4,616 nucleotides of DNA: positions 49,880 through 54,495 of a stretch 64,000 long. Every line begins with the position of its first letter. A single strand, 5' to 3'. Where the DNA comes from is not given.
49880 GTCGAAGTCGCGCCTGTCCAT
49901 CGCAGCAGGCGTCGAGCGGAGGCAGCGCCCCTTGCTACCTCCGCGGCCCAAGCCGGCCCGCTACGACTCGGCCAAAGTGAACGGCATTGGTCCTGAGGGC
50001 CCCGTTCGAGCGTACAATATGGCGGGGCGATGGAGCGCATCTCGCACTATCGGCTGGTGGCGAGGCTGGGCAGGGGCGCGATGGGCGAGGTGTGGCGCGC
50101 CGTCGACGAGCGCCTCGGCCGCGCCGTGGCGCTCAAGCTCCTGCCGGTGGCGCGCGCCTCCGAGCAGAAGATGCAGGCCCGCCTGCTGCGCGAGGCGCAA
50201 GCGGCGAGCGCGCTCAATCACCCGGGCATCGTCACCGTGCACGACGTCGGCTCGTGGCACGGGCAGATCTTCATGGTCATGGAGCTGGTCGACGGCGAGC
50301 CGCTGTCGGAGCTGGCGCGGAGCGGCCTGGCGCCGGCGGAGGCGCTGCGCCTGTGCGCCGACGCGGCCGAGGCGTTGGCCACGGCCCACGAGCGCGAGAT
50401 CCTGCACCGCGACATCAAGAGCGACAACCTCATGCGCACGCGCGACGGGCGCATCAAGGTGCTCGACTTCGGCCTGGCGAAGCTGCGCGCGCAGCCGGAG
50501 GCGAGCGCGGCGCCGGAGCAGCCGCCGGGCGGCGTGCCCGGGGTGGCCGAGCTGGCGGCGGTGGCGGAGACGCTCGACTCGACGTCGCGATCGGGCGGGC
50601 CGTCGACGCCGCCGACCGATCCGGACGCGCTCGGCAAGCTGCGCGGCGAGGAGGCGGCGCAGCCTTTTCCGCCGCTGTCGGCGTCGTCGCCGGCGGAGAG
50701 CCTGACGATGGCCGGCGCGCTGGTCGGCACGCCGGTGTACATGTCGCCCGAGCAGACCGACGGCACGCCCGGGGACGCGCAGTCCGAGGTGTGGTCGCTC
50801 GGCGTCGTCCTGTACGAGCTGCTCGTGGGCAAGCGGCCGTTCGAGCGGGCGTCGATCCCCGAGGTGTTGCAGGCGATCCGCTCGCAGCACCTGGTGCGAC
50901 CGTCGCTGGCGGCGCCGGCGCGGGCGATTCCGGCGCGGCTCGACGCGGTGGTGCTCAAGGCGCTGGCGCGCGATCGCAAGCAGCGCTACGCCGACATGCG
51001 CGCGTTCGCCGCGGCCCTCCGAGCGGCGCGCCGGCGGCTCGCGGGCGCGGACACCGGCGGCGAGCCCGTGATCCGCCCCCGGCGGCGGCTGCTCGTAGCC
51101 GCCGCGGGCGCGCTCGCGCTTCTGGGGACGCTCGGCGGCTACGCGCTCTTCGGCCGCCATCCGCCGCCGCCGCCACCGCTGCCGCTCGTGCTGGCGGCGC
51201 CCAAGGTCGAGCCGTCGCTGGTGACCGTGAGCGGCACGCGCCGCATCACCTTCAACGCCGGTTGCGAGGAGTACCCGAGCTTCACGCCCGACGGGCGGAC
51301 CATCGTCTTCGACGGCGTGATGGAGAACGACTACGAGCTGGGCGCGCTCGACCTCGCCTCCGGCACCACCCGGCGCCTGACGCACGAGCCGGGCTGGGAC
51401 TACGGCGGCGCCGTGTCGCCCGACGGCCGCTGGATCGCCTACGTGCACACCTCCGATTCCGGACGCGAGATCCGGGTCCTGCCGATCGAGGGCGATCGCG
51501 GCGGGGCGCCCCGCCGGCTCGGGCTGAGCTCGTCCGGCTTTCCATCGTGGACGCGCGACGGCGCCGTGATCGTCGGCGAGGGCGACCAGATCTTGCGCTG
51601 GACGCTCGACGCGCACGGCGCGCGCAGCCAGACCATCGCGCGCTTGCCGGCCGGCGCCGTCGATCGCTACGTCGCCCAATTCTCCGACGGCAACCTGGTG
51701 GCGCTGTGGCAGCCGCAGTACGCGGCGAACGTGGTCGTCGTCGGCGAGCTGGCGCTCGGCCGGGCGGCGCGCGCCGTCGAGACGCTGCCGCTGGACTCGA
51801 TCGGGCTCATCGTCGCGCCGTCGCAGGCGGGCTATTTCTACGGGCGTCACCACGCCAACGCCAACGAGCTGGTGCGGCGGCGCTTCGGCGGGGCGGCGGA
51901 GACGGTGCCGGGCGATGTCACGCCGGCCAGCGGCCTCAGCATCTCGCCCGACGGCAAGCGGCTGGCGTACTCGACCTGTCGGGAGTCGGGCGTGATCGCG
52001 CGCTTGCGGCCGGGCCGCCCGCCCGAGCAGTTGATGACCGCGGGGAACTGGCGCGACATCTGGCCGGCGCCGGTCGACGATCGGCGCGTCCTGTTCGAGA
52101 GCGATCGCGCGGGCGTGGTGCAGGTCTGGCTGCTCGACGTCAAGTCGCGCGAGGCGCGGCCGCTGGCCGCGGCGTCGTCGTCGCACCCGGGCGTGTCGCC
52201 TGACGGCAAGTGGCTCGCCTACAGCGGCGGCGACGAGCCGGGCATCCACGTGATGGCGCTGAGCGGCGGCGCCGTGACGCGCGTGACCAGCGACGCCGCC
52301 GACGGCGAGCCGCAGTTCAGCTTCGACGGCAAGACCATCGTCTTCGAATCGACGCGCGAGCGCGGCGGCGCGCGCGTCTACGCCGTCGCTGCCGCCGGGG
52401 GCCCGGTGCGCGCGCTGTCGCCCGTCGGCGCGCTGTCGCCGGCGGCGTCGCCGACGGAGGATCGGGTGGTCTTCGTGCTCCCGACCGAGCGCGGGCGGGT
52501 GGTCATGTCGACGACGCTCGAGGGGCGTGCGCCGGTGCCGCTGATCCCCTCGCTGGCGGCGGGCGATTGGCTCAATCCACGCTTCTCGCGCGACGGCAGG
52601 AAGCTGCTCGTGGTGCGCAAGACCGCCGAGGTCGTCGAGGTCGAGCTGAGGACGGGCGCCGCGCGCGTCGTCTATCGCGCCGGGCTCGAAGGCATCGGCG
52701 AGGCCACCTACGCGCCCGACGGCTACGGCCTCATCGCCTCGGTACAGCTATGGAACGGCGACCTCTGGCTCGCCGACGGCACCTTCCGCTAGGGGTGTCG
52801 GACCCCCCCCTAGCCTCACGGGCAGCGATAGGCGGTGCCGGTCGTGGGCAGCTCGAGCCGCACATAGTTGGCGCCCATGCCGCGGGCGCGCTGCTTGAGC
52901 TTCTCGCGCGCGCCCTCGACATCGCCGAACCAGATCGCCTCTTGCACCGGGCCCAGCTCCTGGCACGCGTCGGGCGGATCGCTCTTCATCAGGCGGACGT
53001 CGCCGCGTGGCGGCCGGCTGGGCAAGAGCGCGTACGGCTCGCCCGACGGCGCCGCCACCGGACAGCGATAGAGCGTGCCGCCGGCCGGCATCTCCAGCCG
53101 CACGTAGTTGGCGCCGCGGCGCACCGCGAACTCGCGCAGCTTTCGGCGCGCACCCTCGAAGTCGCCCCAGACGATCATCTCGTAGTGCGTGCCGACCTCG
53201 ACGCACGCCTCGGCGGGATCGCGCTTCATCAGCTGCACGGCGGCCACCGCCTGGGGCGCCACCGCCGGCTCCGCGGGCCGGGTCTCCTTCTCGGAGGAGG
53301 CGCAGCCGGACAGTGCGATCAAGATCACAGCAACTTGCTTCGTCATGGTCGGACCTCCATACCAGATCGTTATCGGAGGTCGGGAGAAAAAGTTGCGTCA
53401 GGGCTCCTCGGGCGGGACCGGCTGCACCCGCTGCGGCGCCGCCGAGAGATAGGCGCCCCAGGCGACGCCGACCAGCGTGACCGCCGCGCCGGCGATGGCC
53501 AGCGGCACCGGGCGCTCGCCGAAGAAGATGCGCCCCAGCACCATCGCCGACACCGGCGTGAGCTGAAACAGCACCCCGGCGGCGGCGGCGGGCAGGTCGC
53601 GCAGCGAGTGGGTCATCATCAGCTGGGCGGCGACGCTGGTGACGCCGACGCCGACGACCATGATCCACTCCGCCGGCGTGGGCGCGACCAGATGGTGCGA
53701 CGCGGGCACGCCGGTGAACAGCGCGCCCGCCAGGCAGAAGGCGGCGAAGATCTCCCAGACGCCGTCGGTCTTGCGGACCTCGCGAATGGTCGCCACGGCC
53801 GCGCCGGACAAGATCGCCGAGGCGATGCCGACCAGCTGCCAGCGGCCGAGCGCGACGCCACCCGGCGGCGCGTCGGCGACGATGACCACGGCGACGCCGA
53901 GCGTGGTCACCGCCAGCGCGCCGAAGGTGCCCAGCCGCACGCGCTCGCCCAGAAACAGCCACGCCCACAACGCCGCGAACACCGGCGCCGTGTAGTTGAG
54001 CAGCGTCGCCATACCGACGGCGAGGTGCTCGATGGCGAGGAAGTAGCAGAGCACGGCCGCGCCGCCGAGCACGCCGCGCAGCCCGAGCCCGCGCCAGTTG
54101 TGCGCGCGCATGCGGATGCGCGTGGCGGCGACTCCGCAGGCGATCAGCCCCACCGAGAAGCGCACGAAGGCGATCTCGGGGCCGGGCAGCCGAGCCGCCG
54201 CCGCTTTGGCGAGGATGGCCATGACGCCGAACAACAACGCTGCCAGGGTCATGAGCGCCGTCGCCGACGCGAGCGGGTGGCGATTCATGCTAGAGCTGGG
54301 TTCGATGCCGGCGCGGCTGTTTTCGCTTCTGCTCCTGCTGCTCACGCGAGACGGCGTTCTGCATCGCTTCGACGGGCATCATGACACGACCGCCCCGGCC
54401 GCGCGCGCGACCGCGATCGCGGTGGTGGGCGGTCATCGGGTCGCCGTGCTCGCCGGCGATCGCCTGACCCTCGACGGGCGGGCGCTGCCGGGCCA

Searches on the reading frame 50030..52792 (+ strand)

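Call 54: search_protein_families(library=pfam, proteins=[window:50030-52792:+], max_evalue=0.001)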
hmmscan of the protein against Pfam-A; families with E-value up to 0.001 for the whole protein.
window:50030-52792:+ (920 aa): 6 families
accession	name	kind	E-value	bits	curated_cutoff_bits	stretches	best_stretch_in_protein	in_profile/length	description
PF00069.31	Pkinase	-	7.5e-43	147.2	31.7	2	7-155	1-150/263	Protein kinase domain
PF07676.18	PD40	-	7e-29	99.6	20.9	2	448-474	2-28/38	WD40-like Beta Propeller Repeat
PF07714.23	PK_Tyr_Ser-Thr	-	1.4e-28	100.3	23.1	2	9-153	3-152/258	Protein tyrosine and serine/threonine kinase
PF01636.29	APH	-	7.8e-08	32.8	23.2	1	12-121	4-109/239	Phosphotransferase enzyme family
PF03109.22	ABC1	-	0.00013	21.6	22.9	1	78-151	141-215/244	ABC1 atypical kinase-like domain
PF00930.27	DPPIV_N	-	0.00026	20.3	22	0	698-757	24-83/354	Dipeptidyl peptidase IV (DPP IV) N-terminal region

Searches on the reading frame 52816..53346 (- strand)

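Call 54: search_protein_families(library=pfam, proteins=[window:52816-53346:-], max_evalue=0.001)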
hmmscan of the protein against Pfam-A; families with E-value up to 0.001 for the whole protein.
window:52816-53346:- (176 aa): 1 family
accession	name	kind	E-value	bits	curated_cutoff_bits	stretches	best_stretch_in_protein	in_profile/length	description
PF13698.11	DUF4156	-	1.3e-08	35.5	28.9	0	116-168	9-71/90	Domain of unknown function (DUF4156)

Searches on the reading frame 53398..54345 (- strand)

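Call 54: search_protein_families(library=pfam, proteins=[window:53398-54345:-], max_evalue=0.001)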
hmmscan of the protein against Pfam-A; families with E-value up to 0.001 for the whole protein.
window:53398-54345:- (315 aa): 1 family
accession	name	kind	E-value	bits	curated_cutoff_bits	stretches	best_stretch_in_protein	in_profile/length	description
PF00892.27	EamA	-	2e-33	116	28.2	2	30-155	5-134/135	EamA-like transporter family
